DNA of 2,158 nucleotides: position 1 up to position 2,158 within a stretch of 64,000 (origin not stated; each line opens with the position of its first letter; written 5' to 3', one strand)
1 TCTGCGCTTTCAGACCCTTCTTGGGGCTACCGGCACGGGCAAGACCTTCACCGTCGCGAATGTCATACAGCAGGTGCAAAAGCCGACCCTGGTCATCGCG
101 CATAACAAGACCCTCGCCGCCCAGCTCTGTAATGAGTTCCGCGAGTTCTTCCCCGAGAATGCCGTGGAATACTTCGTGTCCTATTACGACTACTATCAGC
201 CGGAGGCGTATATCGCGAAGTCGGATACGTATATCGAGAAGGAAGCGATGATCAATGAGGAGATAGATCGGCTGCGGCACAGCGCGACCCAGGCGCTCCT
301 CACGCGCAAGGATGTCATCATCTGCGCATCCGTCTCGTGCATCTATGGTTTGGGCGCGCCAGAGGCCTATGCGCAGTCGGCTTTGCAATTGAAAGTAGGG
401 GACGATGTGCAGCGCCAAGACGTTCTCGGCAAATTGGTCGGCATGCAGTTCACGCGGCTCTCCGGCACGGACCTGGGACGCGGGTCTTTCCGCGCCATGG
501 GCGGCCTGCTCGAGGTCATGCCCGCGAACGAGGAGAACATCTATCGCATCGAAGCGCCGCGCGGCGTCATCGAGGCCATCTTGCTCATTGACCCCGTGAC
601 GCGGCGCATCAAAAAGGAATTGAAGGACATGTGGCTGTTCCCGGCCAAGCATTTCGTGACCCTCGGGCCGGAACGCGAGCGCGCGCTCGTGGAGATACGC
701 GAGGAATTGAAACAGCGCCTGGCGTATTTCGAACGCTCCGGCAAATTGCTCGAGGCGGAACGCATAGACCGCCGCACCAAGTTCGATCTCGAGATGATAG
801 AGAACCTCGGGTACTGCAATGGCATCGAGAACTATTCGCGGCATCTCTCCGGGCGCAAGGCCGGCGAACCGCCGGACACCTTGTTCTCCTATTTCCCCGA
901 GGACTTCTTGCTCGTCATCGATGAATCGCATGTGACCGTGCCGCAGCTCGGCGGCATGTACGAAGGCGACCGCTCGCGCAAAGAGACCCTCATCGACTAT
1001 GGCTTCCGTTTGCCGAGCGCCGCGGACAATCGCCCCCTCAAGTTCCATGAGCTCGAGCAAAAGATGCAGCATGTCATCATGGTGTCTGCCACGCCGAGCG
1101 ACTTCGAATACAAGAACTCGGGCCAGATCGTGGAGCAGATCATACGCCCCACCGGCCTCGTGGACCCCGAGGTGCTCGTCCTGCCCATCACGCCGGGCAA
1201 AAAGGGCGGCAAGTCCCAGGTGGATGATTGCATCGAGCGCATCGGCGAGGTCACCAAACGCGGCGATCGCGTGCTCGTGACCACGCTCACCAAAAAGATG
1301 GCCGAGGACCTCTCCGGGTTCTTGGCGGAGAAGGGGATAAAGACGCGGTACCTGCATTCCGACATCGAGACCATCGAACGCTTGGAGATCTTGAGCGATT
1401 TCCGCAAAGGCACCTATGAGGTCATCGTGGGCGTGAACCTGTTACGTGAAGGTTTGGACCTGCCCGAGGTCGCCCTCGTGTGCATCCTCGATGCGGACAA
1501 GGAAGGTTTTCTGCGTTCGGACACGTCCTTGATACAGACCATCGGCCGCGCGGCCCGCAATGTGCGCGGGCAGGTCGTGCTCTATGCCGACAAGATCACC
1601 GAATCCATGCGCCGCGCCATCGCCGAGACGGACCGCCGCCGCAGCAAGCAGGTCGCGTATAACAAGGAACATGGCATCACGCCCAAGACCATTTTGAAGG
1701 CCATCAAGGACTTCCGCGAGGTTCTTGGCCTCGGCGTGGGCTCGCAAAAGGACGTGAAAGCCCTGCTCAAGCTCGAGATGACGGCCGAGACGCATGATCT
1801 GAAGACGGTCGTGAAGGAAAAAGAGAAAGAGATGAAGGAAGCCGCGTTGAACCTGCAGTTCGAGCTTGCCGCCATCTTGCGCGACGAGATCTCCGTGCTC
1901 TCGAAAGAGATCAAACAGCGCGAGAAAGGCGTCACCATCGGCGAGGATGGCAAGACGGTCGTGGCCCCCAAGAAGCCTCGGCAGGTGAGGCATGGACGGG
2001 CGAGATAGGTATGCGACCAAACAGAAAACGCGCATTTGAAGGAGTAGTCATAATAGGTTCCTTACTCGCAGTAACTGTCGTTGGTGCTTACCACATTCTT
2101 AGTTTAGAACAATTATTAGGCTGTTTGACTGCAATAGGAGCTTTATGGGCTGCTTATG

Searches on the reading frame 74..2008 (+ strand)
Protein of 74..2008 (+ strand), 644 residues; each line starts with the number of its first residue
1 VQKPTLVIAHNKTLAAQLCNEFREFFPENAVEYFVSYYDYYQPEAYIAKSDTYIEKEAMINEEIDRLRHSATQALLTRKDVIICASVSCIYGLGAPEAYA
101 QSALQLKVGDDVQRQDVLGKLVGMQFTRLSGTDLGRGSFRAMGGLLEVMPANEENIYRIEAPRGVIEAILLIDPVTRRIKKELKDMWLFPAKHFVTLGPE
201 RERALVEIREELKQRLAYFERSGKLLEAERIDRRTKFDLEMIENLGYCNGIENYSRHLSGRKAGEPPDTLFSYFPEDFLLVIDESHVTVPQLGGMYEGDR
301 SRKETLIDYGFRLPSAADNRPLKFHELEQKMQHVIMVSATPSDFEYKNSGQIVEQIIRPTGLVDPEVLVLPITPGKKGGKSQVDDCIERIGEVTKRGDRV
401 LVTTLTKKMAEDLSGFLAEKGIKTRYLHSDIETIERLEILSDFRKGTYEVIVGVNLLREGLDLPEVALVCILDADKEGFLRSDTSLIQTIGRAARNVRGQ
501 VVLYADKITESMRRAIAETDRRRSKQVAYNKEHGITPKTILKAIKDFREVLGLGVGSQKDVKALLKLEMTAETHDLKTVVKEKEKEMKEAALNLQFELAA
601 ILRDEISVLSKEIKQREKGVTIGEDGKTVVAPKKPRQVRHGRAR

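Call 56: search_protein_families(library=ncbifam, proteins=[window:74-2008:+], max_evalue=0.00001)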
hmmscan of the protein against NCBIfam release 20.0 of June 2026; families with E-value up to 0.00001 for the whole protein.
window:74-2008:+ (644 aa): 14 families
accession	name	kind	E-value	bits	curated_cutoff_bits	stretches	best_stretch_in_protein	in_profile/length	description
NF003673.1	PRK05298.1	equivalog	2.4e-272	905.1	743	1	1-611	53-652/653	excinuclease ABC subunit UvrB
TIGR00631.1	uvrb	equivalog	5.1e-271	900.6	750.1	1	1-609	53-657/658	excinuclease ABC subunit UvrB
TIGR00580.2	mfd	equivalog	4.5e-11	41.9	800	0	422-496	669-739/907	transcription-repair coupling factor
NF053636.1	DDHlcsCsdAPsy1082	equivalog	4.9e-10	38.5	890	1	398-542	244-381/512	DEAD/DEAH box helicase CsdA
NF053631.1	RNA_helic_CshA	equivalog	1.3e-09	37.5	646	1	396-593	236-429/434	degradosome RNA helicase CshA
NF010337.0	PRK13766.1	equivalog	7.4e-09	34.3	610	1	395-591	364-563/781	Hef nuclease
NF007966.0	PRK10689.1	equivalog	7.9e-08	30.4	1329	0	70-282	93-284/1148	transcription-repair coupling factor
NF008394.0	PRK11192.1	equivalog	8.4e-08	31.5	507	1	398-497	248-342/441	ATP-dependent RNA helicase SrmB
TIGR00595.1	priA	equivalog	9.2e-08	31.1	230.35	1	405-511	273-387/509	replication restart helicase PriA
NF003419.0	PRK04837.1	equivalog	2.6e-07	29.7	588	1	398-477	257-336/424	ATP-dependent RNA helicase RhlB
NF008744.0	PRK11776.1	equivalog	4.2e-07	28.9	524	1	396-501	241-341/460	ATP-dependent RNA helicase DbpA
NF004069.0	PRK05580.2-1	equivalog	1.1e-06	27.4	767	1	406-506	389-496/612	primosomal protein N'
NF053711.1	RNA_heli_RhlE1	exception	1.5e-06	27.2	750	1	395-508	242-353/434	RNA helicase RhlE1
NF004066.1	PRK05580.1-3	equivalog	2.6e-06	26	813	1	438-503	581-654/788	primosomal protein N'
